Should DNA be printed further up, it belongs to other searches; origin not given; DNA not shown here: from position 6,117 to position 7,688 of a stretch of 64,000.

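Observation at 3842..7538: Lgm/Flm-like lipid A aminosugar-modification module with the deacetylase fused to a GtrA-like membrane domain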

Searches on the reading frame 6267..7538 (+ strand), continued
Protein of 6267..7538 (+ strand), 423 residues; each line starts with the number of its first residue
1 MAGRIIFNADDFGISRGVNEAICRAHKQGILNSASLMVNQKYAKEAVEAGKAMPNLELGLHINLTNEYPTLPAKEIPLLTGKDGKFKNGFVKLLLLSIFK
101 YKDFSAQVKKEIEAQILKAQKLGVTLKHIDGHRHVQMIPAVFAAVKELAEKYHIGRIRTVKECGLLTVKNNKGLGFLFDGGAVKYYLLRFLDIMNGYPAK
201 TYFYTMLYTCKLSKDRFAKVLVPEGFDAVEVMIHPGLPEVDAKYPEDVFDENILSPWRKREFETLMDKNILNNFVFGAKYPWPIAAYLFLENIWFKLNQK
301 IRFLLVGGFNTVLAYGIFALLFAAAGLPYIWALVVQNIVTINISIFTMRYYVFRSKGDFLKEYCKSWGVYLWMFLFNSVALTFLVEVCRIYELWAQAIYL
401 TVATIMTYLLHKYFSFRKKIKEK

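Call 27: find_encoding_contigs(protein=P0193, flank=6000, max_places=3)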
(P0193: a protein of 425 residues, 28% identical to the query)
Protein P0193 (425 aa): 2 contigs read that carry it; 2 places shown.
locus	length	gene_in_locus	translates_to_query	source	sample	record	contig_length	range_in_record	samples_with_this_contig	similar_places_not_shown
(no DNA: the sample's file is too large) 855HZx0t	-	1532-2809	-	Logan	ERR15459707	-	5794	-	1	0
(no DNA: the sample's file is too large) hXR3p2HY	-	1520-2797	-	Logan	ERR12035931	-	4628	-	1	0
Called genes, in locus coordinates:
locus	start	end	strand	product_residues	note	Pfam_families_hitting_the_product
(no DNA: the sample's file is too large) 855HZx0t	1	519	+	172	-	?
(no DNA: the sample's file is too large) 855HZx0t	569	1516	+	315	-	PF00535:Glycos_transf_2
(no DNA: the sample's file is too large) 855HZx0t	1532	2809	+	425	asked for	PF04794:YdjC, PF04138:GtrA_DPMS_TM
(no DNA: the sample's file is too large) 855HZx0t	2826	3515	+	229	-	PF13489:Methyltransf_23, PF08241:Methyltransf_11 (faint)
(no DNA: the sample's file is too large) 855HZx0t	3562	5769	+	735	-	PF04932:Wzy_C, PF13181:TPR_8 (faint), PF13432:TPR_16 (faint), PF00515:TPR_1 (faint), PF07719:TPR_2 (faint), PF13428:TPR_14 (faint), PF23914:TPR_CcmH_CycH, PF14559:TPR_19 (weak), +4 more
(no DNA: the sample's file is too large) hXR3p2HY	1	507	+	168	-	?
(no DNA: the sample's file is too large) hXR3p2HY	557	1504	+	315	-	PF00535:Glycos_transf_2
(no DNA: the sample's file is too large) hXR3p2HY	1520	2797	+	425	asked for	PF04794:YdjC, PF04138:GtrA_DPMS_TM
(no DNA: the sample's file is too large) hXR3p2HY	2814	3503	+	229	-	PF13489:Methyltransf_23, PF08241:Methyltransf_11 (faint)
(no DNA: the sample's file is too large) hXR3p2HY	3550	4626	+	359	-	?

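Call 29: find_encoding_contigs(protein=P0228, flank=6000, max_places=3)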
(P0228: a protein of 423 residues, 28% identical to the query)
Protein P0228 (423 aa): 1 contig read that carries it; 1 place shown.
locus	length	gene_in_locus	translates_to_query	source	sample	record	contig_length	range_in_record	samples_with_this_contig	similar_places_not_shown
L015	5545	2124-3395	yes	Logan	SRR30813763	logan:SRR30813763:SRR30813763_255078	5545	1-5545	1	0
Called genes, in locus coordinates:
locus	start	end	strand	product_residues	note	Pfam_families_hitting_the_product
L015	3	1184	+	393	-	?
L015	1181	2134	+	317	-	PF00535:Glycos_transf_2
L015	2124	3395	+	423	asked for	PF04794:YdjC, PF04138:GtrA_DPMS_TM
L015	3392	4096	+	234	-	PF13489:Methyltransf_23, PF08241:Methyltransf_11, PF08242:Methyltransf_12, PF13649:Methyltransf_25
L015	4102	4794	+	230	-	PF01209:Ubie_methyltran, PF07021:MetW, PF13489:Methyltransf_23, PF08241:Methyltransf_11, PF08242:Methyltransf_12, PF13649:Methyltransf_25, PF13847:Methyltransf_31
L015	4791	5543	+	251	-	?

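Call 44: predict_structure(alignment_id=A2)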
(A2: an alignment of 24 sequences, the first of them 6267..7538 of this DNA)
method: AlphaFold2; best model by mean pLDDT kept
length: 423 residues; sequences in the alignment: 24
mean_pLDDT: 87.4   pTM: 0.81
mean pLDDT of the five models: 87.4, 87.2, 86.9, 85.1, 84.8
residues with pLDDT >= 90: 212; 70-90: 186; 50-70: 20; < 50: 5
segments of 3 or more residues with pLDDT < 50: 416-418
pLDDT, mean of each block of 10 residues (from residue 1): 84 95 96 95 94 94 92 95 92 92 95 98 95 91 95 93 84 72 88 87 77 82 91 94 88 91 94 92 88 87 84 89 89 87 83 75 76 79 88 86 75 57 48
secondary structure, 60 per line:
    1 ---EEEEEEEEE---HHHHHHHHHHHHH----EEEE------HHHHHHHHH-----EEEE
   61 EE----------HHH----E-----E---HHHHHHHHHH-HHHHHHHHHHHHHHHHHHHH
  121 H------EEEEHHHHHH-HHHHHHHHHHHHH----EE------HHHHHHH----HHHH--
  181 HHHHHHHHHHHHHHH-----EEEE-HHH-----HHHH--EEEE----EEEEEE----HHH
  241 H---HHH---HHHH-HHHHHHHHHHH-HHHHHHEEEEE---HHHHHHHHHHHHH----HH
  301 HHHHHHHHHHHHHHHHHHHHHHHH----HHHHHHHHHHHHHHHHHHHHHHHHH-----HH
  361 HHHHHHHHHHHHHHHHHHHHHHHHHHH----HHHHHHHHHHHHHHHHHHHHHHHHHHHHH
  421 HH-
elements in order: E4-12 H16-28 E33-36 H43-51 E57-62 H90-99 H101-121 E128-131 H132-137 H139-151 H164-170 H175-178 H181-195 E201-204 H214-217 E220-223 E228-233 H238-241 H251-254 H256-266 H268-273 E274-278 H282-294 H299-324 H329-353 H359-387 H392-422

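Call 52: fold_search(model_id=the predicted structure, library=pdb)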
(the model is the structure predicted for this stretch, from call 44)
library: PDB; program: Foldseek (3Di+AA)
matches with E <= 10: 965; with E <= 0.001: 8
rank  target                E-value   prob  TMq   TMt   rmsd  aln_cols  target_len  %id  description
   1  7vi8_B                1.4e-12  1.00  0.46  0.73   4.8       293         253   22  Crystal structure of ChbG (released 2022-09-07)
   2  2i5i_A                2.2e-12  1.00  0.45  0.70   6.6       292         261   24  CRYSTAL STRUCTURE OF A PUTATIVE CELLOBIOSE-PHOSPHATE CLEAVAGE PROTEIN (EF3048) FROM ENTEROCOCCUS FAECALIS V583 AT 1.70 (released 2006-09-05)
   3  7vi8_A                3.7e-12  1.00  0.46  0.74   4.7       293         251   22  Crystal structure of ChbG (released 2022-09-07)
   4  8jqe_A                4.3e-12  1.00  0.45  0.63   6.4       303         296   20  Structure of CmCBDA in complex with Mn2+ and glycerol (released 2024-01-03)
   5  8jqf_A                5.6e-12  1.00  0.43  0.62   9.7       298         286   21  Structure of CmCBDA in complex with Ni2+ and Glycerol (released 2024-01-03)
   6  8jqe_B                8.0e-12  1.00  0.46  0.65   6.7       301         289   22  Structure of CmCBDA in complex with Mn2+ and glycerol (released 2024-01-03)
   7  2e67_A                1.6e-08  1.00  0.43  0.66   6.3       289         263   21  Crystal structure of the hypothetical protein TTHB029 from Thermus thermophilus HB8 (released 2007-06-26)
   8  2dfa                  6.9e-04  1.00  0.21  0.33   6.4       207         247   16  Crystal Structure of Lactam Utilization Protein from Thermus thermophilus HB8 (released 2006-08-28)
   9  2xu2                  1.2e-03  0.99  0.19  0.30   8.4       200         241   16  Crystal Structure of the hypothetical protein PA4511 from Pseudomonas aeruginosa (released 2011-01-19)
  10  4m1b_A                1.9e-03  1.00  0.25  0.46   8.4       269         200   11  Structural Determination of BA0150, a Polysaccharide Deacetylase from Bacillus anthracis (released 2014-02-12)
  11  1v6t                  2.2e-03  1.00  0.28  0.44  10.4       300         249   11  Crystal Structure of Lactam Utilization Protein from Pyrococcus horikoshii Ot3 (released 2004-12-14)
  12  2cc0_B                5.9e-03  1.00  0.27  0.52   8.4       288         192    9  Family 4 carbohydrate esterase from Streptomyces lividans in complex with acetate (released 2006-01-23)
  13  2cc0_A                6.3e-03  1.00  0.28  0.56   7.1       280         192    9  Family 4 carbohydrate esterase from Streptomyces lividans in complex with acetate (released 2006-01-23)
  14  1xw8                  7.7e-03  0.99  0.21  0.35   6.2       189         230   14  X-ray structure of putative lactam utilization protein YBGL. Northeast Structural Genomics Consortium target ET90. (released 2004-11-09)
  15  2w3z                  8.6e-03  0.99  0.28  0.46   8.9       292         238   12  Structure of a Streptococcus mutans CE4 esterase (released 2008-12-02)
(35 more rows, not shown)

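Call 64: find_encoding_contigs(protein=P0123, flank=5000, max_places=2)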
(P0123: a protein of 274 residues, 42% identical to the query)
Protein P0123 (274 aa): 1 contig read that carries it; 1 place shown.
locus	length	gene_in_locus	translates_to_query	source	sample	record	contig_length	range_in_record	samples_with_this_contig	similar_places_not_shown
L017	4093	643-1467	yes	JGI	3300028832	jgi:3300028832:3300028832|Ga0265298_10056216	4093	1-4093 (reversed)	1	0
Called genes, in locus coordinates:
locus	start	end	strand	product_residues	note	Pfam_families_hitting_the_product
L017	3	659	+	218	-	?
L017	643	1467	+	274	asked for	PF04794:YdjC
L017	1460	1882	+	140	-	PF04138:GtrA_DPMS_TM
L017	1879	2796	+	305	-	PF00892:EamA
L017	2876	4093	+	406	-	?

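Call 65: find_encoding_contigs(protein=P0235, flank=5000, max_places=2)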
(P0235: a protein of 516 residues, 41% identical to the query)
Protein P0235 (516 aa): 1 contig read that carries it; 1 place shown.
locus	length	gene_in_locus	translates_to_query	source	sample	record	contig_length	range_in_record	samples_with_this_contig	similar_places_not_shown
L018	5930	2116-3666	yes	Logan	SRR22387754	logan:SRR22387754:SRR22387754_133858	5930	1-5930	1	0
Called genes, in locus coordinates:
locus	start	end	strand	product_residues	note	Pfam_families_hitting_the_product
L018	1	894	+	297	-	?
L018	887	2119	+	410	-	PF01041:DegT_DnrJ_EryC1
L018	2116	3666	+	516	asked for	PF00535:Glycos_transf_2, PF10111:Glyco_tranf_2_2 (weak), PF04794:YdjC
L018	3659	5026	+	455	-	PF02310:B12-binding, PF04055:Radical_SAM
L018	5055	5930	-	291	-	?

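Call 68: find_homologous_proteins(query=P0193, max_evalue=1e-10)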
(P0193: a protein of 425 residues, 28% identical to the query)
Query P0193 (425 aa): 60 proteins with E <= 1e-10 among 8000 candidates.
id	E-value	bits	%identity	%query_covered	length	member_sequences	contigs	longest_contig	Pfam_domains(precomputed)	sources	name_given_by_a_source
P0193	2.1e-281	951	100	100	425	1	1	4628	PF04138.21,PF04794.18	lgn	-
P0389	1.1e-128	448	52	99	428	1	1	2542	PF04138.21,PF04794.18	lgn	-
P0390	3.3e-122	426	49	99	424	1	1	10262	PF04138.21,PF04794.18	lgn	-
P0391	7.8e-112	392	46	99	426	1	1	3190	PF04138.21,PF04794.18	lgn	-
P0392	5.9e-108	379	44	99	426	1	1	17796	PF04138.21,PF04794.18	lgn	-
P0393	9.5e-108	379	44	98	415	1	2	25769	PF04138.21,PF04794.18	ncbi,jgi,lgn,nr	ncbi:MAG TPA: ChbG/HpnK family deacetylase [Candidatus Paceibacterota bacterium]|jgi:predicted glyco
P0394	9.1e-106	372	45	96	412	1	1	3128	PF04138.21,PF04794.18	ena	-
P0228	4.0e-101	357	45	98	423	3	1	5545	PF04138.21,PF04794.18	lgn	-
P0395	1.2e-95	339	44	97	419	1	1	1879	PF04138.21,PF04794.18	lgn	-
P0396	1.5e-94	335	42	99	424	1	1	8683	PF04138.21,PF04794.18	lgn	-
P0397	3.8e-94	334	42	95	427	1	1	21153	PF04138.21,PF04794.18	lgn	-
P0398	4.1e-93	331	41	99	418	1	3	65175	PF04138.21,PF04794.18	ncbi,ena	-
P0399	1.6e-90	322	39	99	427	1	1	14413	PF04138.21,PF04794.18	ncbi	-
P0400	6.3e-88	313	43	98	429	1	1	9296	PF04138.21,PF04794.18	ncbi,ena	-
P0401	1.3e-86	309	38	98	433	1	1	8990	PF04138.21,PF04794.18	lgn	-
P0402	2.7e-86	308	39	98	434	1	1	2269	PF04138.21,PF04794.18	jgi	jgi:predicted glycoside hydrolase/deacetylase ChbG (UPF0249 family)/putative flippase GtrA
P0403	4.6e-84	301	40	97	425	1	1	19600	PF04138.21,PF04794.18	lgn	-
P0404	1.5e-82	296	39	98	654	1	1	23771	PF13489.13,PF13649.13,PF04138.21,PF04794.18,PF08241.19,PF08242.19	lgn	-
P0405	1.7e-78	282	41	98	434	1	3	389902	PF04138.21,PF04794.18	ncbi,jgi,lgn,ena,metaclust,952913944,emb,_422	jgi:putative flippase GtrA|metaclust:\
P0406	5.4e-78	281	39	98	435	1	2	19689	PF04138.21,PF04794.18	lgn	-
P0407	7.0e-76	274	38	98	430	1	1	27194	PF04138.21,PF04794.18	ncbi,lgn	-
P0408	2.9e-74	268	40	98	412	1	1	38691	PF04138.21,PF04794.18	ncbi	-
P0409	1.3e-73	266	39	97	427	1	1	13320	PF04138.21,PF04794.18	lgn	-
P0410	1.4e-73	266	36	99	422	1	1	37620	PF04138.21,PF04794.18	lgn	-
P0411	6.5e-72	261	38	97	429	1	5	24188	PF04138.21,PF04794.18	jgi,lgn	jgi:dolichol-phosphate mannosyltransferase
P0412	1.0e-70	257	38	98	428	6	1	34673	PF04138.21,PF04794.18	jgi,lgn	-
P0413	7.5e-69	251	37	99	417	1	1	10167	PF04138.21,PF04794.18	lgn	-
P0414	1.6e-67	246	39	98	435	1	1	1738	PF04138.21,PF04794.18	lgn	-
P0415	3.1e-66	242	33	99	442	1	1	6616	PF04138.21,PF04794.18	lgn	-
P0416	3.1e-65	239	38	98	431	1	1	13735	PF04138.21,PF04794.18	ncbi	-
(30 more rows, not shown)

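Call 69: find_encoding_contigs(protein=P0405, flank=8000, max_places=2)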
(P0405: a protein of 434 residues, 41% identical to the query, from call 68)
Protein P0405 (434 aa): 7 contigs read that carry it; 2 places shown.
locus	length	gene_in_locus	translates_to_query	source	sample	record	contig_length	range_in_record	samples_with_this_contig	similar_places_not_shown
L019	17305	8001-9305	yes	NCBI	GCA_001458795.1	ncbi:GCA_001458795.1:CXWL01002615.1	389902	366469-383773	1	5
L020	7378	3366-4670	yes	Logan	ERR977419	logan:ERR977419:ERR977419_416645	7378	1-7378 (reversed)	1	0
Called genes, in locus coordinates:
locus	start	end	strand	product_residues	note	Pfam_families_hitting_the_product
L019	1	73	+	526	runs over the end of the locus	-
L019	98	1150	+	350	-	PF07507:WavE (weak)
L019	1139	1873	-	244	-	-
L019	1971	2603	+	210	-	PF13489:Methyltransf_23, PF08003:Methyltransf_9 (faint), PF13847:Methyltransf_31, PF08241:Methyltransf_11, PF08242:Methyltransf_12, PF13649:Methyltransf_25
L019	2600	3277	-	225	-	PF05711:TylF, PF13578:Methyltransf_24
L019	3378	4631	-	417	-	PF01943:Polysacc_synt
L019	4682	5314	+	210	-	-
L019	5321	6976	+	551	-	-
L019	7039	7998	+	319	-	PF00535:Glycos_transf_2, PF10111:Glyco_tranf_2_2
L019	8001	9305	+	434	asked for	PF04794:YdjC, PF04138:GtrA_DPMS_TM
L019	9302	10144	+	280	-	PF05575:V_cholerae_RfbT (weak), PF05050:Methyltransf_21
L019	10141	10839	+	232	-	PF13489:Methyltransf_23, PF08241:Methyltransf_11, PF08242:Methyltransf_12 (weak), PF13649:Methyltransf_25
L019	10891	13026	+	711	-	PF04932:Wzy_C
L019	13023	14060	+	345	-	PF01565:FAD_binding_4, PF02873:MurB_C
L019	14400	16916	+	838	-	PF07517:SecA_DEAD, PF01043:SecA_PP_bind, PF21090:P-loop_SecA, PF07516:SecA_SW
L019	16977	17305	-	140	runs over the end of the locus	PF01371:Trp_repressor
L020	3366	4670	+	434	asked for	PF04794:YdjC, PF04138:GtrA_DPMS_TM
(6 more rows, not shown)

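Call 70: find_encoding_contigs(protein=P0393, flank=8000, max_places=2)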
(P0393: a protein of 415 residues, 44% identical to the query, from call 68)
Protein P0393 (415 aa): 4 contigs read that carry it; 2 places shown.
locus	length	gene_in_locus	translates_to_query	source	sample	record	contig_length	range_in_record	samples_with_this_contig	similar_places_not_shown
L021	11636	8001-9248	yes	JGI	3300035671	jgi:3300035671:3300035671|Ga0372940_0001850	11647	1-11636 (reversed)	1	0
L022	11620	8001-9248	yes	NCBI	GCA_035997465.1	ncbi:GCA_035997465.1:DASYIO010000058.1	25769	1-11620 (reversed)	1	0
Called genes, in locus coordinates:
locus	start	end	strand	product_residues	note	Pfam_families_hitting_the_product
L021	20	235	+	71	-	-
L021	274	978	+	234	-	PF13847:Methyltransf_31 (weak), PF08241:Methyltransf_11, PF08242:Methyltransf_12, PF13649:Methyltransf_25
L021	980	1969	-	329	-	PF01073:3Beta_HSD, PF01370:Epimerase, PF04321:RmlD_sub_bind (weak), PF05368:NmrA, PF13460:NAD_binding_10, PF16363:GDP_Man_Dehyd (weak), PF07993:NAD_binding_4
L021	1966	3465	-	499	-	PF07992:Pyr_redox_2 (faint), PF00890:FAD_binding_2 (faint), PF01266:DAO (faint), PF13738:Pyr_redox_3 (faint), PF00732:GMC_oxred_N (weak), PF05199:GMC_oxred_C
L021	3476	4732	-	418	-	PF01943:Polysacc_synt, PF13440:Polysacc_synt_3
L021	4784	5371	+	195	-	-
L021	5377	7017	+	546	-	-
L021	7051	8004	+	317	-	PF00535:Glycos_transf_2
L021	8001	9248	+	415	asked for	PF04794:YdjC, PF04138:GtrA_DPMS_TM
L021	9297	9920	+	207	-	-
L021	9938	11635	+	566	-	?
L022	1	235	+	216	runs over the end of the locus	-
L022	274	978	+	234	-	PF13847:Methyltransf_31 (weak), PF08241:Methyltransf_11, PF08242:Methyltransf_12, PF13649:Methyltransf_25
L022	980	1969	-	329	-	PF01073:3Beta_HSD, PF01370:Epimerase, PF04321:RmlD_sub_bind (weak), PF05368:NmrA, PF13460:NAD_binding_10, PF16363:GDP_Man_Dehyd (weak), PF07993:NAD_binding_4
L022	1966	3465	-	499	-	PF07992:Pyr_redox_2 (faint), PF00890:FAD_binding_2 (faint), PF01266:DAO (faint), PF13738:Pyr_redox_3 (faint), PF00732:GMC_oxred_N (weak), PF05199:GMC_oxred_C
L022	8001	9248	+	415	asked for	PF04794:YdjC, PF04138:GtrA_DPMS_TM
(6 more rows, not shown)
